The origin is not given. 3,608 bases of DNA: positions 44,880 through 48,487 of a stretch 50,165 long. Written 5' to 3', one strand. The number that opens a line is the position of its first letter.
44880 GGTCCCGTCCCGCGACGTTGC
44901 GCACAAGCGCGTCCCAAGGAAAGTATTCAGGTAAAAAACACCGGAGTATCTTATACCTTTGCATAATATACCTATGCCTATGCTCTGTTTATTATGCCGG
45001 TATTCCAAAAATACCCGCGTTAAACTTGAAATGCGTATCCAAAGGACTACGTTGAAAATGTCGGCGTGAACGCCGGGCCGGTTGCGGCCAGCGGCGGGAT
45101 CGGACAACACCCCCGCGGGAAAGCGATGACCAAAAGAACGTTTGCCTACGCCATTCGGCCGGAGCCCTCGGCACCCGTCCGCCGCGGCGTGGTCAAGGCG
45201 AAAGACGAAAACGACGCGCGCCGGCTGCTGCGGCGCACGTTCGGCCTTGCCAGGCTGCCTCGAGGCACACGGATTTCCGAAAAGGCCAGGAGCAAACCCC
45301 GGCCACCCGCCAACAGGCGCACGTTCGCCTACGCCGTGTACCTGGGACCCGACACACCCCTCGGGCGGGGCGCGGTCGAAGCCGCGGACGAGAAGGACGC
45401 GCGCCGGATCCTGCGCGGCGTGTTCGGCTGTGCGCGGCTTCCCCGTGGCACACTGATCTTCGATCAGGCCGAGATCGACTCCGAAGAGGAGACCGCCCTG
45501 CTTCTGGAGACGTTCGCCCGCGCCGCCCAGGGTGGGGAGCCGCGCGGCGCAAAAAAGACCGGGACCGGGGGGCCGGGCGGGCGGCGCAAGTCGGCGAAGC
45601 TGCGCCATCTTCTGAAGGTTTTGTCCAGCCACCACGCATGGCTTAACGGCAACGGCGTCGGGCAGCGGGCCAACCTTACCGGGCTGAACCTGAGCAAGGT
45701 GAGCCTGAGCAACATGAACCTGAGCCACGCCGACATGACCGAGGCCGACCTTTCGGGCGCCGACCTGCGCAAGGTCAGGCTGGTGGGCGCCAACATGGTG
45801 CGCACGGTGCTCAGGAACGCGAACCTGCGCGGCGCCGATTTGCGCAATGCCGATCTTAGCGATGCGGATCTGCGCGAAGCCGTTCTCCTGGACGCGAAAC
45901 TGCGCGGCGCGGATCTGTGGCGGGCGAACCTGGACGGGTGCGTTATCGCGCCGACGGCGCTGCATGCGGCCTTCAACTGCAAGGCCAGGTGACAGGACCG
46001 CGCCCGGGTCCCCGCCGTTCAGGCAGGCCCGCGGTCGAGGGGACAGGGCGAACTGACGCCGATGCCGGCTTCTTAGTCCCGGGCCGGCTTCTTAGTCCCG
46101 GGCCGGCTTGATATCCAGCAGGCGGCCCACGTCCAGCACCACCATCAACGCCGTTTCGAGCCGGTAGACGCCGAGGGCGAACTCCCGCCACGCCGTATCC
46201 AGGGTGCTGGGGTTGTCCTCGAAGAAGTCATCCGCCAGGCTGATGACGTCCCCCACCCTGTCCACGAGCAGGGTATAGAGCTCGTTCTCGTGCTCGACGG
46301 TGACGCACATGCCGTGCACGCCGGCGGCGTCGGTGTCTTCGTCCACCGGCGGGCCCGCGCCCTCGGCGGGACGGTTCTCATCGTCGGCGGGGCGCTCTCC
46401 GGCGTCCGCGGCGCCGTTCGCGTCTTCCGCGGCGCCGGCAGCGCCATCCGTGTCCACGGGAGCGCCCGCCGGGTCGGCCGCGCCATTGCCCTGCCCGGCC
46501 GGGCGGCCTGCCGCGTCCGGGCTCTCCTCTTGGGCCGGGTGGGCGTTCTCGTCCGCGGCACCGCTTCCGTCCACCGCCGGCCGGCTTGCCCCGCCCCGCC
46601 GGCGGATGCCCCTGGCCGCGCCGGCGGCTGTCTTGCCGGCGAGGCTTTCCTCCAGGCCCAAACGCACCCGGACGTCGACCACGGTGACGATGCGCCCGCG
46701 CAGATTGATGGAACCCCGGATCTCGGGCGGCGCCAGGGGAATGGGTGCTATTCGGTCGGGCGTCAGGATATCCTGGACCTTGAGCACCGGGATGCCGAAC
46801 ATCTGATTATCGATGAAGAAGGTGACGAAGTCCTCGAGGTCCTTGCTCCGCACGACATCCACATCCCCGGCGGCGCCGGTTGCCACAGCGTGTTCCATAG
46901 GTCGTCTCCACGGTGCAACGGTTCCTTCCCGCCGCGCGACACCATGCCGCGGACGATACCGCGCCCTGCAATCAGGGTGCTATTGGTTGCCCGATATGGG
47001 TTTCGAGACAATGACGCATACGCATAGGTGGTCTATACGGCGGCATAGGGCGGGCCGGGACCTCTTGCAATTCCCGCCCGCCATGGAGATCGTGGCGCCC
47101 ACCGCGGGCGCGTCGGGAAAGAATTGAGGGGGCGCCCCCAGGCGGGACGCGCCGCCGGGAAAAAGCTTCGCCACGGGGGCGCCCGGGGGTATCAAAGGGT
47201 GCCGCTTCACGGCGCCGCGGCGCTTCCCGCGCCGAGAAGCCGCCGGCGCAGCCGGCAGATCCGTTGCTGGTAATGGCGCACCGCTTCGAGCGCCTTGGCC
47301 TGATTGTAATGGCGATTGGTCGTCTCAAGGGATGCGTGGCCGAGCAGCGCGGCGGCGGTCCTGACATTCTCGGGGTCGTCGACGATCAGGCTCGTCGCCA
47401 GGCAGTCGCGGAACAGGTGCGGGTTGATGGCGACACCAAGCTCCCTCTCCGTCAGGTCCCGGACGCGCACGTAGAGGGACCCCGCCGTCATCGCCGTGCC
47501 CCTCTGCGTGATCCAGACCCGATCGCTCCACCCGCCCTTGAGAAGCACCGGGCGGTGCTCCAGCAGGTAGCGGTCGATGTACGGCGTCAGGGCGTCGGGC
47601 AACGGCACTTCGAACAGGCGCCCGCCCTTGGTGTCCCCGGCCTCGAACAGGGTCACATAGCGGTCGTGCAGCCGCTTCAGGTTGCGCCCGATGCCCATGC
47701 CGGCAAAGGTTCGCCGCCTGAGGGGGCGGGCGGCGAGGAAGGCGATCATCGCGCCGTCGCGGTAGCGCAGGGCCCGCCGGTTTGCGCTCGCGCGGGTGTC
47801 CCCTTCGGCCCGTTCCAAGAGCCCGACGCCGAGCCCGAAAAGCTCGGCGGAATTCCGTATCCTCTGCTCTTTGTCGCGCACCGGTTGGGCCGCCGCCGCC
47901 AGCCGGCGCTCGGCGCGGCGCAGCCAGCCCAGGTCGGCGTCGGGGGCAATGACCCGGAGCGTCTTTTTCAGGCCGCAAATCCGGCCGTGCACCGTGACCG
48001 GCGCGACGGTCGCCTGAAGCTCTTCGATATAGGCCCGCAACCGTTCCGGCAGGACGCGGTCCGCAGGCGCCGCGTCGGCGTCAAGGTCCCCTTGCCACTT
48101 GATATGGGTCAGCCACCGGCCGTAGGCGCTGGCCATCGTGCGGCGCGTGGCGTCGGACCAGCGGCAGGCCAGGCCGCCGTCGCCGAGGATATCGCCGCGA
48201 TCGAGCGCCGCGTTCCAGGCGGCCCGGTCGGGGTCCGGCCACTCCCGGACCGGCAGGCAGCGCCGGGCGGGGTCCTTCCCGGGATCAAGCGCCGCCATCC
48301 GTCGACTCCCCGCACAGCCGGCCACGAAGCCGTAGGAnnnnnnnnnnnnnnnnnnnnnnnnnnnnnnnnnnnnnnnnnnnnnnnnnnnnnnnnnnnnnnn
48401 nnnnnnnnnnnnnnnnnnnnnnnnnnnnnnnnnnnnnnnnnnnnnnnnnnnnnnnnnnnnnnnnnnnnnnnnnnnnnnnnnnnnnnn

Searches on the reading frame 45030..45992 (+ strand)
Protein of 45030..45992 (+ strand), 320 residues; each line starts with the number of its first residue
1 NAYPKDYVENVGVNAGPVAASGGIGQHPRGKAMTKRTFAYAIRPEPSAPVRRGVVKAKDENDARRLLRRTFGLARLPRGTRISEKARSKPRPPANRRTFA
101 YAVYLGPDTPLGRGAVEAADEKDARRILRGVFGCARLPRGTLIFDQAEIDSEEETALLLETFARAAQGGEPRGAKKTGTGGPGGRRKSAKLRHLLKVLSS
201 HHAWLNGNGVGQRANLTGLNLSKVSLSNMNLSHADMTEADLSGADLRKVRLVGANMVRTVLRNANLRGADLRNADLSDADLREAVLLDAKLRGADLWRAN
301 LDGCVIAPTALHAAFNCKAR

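Call 85: search_protein_families(library=pfam, max_evalue=0.0001, proteins=[window:45030-45992:+])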
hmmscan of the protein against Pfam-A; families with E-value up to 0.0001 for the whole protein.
window:45030-45992:+ (320 aa): 3 families
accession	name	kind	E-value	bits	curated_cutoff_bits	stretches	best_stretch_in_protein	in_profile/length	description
PF00805.28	Pentapeptide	-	3.5e-30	103.6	20.2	3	239-278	1-40/40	Pentapeptide repeats (8 copies)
PF13599.13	Pentapeptide_4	-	2.5e-10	40.7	38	1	227-300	4-77/78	Pentapeptide repeat region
PF13576.12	Pentapeptide_3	-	2.7e-07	31.1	27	0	260-285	11-37/48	Pentapeptide repeats (9 copies)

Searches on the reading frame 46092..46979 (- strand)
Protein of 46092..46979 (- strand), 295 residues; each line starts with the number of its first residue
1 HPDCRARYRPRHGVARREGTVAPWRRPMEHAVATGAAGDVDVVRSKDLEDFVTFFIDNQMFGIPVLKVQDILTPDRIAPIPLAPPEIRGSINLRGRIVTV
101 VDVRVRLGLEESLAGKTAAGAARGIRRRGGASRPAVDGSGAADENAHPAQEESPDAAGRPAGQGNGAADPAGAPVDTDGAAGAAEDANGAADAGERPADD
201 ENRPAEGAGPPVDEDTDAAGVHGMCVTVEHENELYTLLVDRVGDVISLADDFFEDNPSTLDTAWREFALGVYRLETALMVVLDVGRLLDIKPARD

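Call 85: search_protein_families(library=pfam, max_evalue=0.0001, proteins=[window:46092-46979:-])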
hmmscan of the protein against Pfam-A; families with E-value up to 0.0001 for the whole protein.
window:46092-46979:- (295 aa): 1 family
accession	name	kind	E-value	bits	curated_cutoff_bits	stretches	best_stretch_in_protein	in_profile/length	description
PF01584.24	CheW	-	1.2e-24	86.9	23.5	2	51-113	2-64/138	CheW-like domain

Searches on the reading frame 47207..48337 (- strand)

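Call 85: search_protein_families(library=pfam, max_evalue=0.0001, proteins=[window:47207-48337:-])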
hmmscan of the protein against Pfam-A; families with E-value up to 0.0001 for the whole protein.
window:47207-48337:- (376 aa): 1 family
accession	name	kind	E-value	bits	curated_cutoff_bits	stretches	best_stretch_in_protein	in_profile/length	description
PF00589.27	Phage_integrase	-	1.3e-11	45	27.1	1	187-348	17-169/172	Phage integrase family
